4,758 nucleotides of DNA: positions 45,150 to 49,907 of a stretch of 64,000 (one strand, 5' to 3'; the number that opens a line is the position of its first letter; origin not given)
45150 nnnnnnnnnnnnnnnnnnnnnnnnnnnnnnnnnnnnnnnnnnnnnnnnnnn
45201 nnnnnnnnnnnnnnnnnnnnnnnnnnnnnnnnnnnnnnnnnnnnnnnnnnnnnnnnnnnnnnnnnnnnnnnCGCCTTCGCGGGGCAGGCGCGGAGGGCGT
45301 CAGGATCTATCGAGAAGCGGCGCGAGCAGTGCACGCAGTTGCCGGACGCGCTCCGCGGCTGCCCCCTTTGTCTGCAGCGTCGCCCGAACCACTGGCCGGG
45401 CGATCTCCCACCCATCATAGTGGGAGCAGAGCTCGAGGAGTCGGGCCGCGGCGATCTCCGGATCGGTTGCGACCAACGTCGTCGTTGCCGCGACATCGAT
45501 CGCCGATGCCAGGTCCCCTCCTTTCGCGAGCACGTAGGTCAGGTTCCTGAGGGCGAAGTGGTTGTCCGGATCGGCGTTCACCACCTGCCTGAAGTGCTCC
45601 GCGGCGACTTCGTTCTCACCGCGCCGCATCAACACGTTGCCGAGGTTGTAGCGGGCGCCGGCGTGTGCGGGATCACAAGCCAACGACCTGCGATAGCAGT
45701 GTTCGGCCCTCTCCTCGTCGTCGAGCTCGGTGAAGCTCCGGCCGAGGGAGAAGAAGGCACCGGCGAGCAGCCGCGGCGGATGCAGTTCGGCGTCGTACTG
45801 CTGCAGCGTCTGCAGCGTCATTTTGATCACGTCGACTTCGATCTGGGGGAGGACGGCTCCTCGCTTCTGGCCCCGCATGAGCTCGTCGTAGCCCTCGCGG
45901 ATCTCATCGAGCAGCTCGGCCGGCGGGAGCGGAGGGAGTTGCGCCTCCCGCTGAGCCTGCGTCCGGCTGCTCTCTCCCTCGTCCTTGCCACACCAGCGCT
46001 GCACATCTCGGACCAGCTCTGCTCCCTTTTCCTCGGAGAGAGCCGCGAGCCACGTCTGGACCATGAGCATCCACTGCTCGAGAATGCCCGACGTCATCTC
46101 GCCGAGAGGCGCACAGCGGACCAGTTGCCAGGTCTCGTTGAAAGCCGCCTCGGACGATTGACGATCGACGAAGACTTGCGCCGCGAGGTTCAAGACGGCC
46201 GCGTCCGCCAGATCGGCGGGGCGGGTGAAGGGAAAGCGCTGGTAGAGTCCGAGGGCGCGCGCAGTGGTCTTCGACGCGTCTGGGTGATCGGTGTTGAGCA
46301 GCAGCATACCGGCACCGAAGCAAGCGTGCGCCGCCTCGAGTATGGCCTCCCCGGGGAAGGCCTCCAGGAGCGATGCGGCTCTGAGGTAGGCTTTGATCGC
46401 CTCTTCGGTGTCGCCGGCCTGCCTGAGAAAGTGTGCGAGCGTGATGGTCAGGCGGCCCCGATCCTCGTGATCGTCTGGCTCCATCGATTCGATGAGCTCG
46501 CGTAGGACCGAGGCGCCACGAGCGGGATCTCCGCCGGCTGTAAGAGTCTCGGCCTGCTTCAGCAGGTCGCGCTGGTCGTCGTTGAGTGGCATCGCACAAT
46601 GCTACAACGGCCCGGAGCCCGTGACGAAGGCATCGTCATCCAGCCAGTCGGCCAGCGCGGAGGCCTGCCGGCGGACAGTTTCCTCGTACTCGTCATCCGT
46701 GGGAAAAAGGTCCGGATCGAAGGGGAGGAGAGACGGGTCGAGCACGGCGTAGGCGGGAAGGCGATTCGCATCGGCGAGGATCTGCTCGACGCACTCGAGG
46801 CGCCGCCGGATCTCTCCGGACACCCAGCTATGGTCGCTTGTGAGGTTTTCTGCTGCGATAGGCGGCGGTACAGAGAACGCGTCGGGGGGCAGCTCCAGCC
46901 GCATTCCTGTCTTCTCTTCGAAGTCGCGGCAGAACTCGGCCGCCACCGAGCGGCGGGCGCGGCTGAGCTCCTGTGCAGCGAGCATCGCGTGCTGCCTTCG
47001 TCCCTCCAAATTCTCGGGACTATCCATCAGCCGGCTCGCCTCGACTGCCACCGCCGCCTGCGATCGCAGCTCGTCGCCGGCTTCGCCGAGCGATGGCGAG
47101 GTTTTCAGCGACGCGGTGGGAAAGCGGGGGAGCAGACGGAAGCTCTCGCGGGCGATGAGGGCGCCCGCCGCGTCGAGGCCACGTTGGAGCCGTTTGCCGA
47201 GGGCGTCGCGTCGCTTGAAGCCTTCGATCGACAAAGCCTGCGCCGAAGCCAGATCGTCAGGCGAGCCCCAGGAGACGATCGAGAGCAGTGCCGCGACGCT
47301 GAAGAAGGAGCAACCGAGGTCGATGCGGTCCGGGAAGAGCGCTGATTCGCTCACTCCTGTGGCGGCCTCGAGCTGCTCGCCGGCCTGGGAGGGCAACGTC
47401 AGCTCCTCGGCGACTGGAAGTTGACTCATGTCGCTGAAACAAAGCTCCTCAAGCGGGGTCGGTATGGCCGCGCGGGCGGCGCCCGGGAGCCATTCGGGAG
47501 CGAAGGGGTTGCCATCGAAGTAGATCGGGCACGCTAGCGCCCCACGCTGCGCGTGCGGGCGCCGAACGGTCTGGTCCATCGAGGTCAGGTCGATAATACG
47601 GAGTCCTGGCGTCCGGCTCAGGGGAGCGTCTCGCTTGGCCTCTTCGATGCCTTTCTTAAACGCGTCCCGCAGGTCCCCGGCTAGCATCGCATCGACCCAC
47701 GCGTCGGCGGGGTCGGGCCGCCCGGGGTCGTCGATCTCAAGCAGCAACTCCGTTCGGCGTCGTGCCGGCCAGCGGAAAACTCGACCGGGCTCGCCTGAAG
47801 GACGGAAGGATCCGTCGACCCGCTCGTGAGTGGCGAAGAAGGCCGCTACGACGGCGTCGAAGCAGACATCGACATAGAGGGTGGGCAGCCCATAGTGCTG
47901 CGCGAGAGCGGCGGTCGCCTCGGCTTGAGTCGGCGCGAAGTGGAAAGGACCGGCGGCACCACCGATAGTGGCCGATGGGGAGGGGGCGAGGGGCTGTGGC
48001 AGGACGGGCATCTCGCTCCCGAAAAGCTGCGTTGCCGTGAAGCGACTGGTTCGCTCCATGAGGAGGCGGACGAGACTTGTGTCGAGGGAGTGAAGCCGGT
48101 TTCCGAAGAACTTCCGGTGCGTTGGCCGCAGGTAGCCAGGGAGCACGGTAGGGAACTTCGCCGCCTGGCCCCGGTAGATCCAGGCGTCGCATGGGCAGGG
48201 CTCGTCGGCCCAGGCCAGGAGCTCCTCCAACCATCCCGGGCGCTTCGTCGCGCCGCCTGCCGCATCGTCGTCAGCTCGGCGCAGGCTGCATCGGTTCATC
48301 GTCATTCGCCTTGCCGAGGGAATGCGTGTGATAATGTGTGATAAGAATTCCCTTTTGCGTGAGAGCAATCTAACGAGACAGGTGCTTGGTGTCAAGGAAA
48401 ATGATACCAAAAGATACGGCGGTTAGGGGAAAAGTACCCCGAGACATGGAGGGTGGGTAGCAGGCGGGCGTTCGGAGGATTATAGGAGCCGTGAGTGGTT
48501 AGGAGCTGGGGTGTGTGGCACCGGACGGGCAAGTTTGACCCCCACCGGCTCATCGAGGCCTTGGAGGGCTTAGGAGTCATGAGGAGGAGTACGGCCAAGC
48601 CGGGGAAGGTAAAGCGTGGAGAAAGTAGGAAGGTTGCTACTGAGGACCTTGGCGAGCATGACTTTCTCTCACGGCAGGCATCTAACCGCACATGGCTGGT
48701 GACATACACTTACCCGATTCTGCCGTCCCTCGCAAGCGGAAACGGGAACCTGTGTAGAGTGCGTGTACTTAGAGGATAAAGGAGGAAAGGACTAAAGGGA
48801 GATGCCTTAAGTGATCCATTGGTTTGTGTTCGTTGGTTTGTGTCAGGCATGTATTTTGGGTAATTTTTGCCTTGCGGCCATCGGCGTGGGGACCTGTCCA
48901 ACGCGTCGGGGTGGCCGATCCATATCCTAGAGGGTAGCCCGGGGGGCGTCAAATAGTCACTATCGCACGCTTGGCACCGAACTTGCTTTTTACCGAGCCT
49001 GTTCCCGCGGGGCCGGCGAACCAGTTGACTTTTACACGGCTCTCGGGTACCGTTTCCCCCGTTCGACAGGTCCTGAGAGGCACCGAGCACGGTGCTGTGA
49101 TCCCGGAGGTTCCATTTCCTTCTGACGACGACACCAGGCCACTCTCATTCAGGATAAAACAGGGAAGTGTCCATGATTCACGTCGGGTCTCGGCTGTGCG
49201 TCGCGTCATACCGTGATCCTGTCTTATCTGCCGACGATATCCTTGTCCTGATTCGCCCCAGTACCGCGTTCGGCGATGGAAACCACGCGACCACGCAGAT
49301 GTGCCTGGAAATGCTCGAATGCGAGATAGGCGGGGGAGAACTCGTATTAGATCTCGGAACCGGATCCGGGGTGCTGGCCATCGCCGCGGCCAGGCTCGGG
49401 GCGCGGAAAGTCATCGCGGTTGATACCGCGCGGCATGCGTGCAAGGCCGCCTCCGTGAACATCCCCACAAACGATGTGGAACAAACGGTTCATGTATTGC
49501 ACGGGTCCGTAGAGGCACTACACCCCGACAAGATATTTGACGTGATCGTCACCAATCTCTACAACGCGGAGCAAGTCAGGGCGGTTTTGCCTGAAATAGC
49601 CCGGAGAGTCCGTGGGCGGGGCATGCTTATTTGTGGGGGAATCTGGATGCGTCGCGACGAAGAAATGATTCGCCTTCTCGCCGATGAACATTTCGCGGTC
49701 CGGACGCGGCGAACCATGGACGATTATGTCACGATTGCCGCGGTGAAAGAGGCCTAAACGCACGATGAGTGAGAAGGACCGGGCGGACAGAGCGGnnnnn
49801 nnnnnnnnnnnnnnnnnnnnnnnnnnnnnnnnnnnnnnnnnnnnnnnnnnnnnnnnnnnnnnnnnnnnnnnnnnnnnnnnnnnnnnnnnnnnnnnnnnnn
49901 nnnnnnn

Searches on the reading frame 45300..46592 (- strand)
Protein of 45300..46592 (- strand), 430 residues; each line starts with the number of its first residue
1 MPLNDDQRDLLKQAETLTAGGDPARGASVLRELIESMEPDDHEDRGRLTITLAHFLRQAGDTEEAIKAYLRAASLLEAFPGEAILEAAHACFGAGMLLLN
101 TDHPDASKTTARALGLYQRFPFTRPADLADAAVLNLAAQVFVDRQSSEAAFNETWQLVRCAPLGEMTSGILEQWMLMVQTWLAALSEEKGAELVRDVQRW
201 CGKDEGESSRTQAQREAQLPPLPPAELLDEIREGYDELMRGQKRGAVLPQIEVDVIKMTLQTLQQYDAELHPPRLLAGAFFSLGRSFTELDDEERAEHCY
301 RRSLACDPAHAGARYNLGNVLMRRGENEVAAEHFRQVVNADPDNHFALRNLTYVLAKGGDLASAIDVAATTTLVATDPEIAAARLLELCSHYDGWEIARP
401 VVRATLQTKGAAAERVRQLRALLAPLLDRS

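Call 65: search_protein_families(library=pfam, proteins=[window:45300-46592:-], max_evalue=0.001)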
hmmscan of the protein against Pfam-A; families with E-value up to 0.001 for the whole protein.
window:45300-46592:- (430 aa): 18 families
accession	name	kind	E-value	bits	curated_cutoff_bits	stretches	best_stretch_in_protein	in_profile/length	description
PF07719.23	TPR_2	-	8.2e-15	54.1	27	1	313-344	3-34/34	Tetratricopeptide repeat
PF13181.12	TPR_8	-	1.1e-13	50.5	25.7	0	312-344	2-34/34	Tetratricopeptide repeat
PF13432.12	TPR_16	-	1.3e-13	51.5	32.7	2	283-344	3-64/65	Tetratricopeptide repeat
PF00515.34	TPR_1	-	1.8e-11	43.8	27.8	0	313-344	3-34/34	Tetratricopeptide repeat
PF13431.12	TPR_17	-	7e-11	41.9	24.4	1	299-327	1-29/34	Tetratricopeptide repeat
PF13414.12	TPR_11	-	1e-10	41.6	26.8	0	286-325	3-42/42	TPR repeat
PF13428.12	TPR_14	-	1.1e-10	41.5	23.5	0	313-351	3-41/44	Tetratricopeptide repeat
PF13174.12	TPR_6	-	5.2e-10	39.7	26.3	0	313-343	2-32/33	Tetratricopeptide repeat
PF13176.12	TPR_7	-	1.2e-09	37.9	27.9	0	52-75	5-28/36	Tetratricopeptide repeat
PF13424.12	TPR_12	-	2.1e-09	37.8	30.1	1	49-118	6-76/77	Tetratricopeptide repeat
PF23914.1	TPR_CcmH_CycH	-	2.4e-09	37.7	42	1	282-367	55-143/158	Cytochrome c-type biogenesis protein H TPR domain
PF14559.12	TPR_19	-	3.6e-09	37.3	25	0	321-384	1-65/68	Tetratricopeptide repeat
PF14561.12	TPR_20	-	1.3e-05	25.9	25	0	301-343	12-54/90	Tetratricopeptide repeat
PF24575.1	TPR_Slam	-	1.6e-05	25.7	35.2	0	253-334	28-104/104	Surface lipoprotein assembly modifier, N-terminal TPR repeats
PF13371.12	TPR_9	-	1.8e-05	25.1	35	1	288-345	6-63/73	Tetratricopeptide repeat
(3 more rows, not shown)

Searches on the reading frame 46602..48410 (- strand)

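Call 65: search_protein_families(library=pfam, proteins=[window:46602-48410:-], max_evalue=0.001)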
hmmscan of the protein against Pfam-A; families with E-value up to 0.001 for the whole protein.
window:46602-48410:- (602 aa): 1 family
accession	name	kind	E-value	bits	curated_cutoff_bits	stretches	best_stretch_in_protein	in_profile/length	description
PF08867.16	FRG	-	2e-07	32.3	25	1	156-197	48-89/94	FRG domain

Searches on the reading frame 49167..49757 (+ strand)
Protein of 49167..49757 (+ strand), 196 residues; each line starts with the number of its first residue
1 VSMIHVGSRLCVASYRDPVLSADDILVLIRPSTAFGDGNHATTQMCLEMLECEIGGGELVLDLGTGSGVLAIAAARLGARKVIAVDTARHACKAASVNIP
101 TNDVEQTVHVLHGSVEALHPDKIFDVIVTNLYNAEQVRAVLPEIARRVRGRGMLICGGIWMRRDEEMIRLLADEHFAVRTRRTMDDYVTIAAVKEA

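Call 65: search_protein_families(library=pfam, proteins=[window:49167-49757:+], max_evalue=0.001)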
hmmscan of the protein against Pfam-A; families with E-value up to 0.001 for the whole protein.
window:49167-49757:+ (196 aa): 13 families
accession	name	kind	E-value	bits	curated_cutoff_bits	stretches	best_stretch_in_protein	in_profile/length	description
PF06325.19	PrmA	-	4e-42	145.1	22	1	5-194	109-295/296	Ribosomal protein L11 methyltransferase (PrmA)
PF13649.12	Methyltransf_25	-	4.9e-12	46.8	27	1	60-152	1-97/97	Methyltransferase domain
PF05175.20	MTS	-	7.9e-11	42.3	23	1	42-130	19-105/170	Methyltransferase small domain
PF08241.18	Methyltransf_11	-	1.7e-10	41.9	21.2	1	61-156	1-95/95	Methyltransferase domain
PF02475.24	TRM5-TYW2_MTfase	-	5.4e-10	39.9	28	1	55-153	35-132/164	TRM5/TYW2 methyltransferase domain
PF13847.12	Methyltransf_31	-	5.9e-09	36.2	27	1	57-163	4-114/145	Methyltransferase domain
PF03602.21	Cons_hypoth95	-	4.7e-06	26.8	24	1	48-128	34-118/182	Conserved hypothetical protein 95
PF13489.12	Methyltransf_23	-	5.1e-06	26.8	27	1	59-130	25-88/164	Methyltransferase domain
PF01135.25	PCMT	-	6e-06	26.6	20.3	1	43-113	62-131/210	Protein-L-isoaspartate(D-aspartate) O-methyltransferase (PCMT)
PF12847.13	Methyltransf_18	-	7.2e-05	23.3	27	1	53-179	11-136/151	Methyltransferase domain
PF08242.18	Methyltransf_12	-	0.00023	22.3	30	1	61-154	1-98/98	Methyltransferase domain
PF02353.26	CMAS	-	0.00083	19.2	27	1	43-169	51-177/273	Mycolic acid cyclopropane synthetase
PF13578.12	Methyltransf_24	-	0.00098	20.4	26.3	0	63-156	3-102/105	Methyltransferase domain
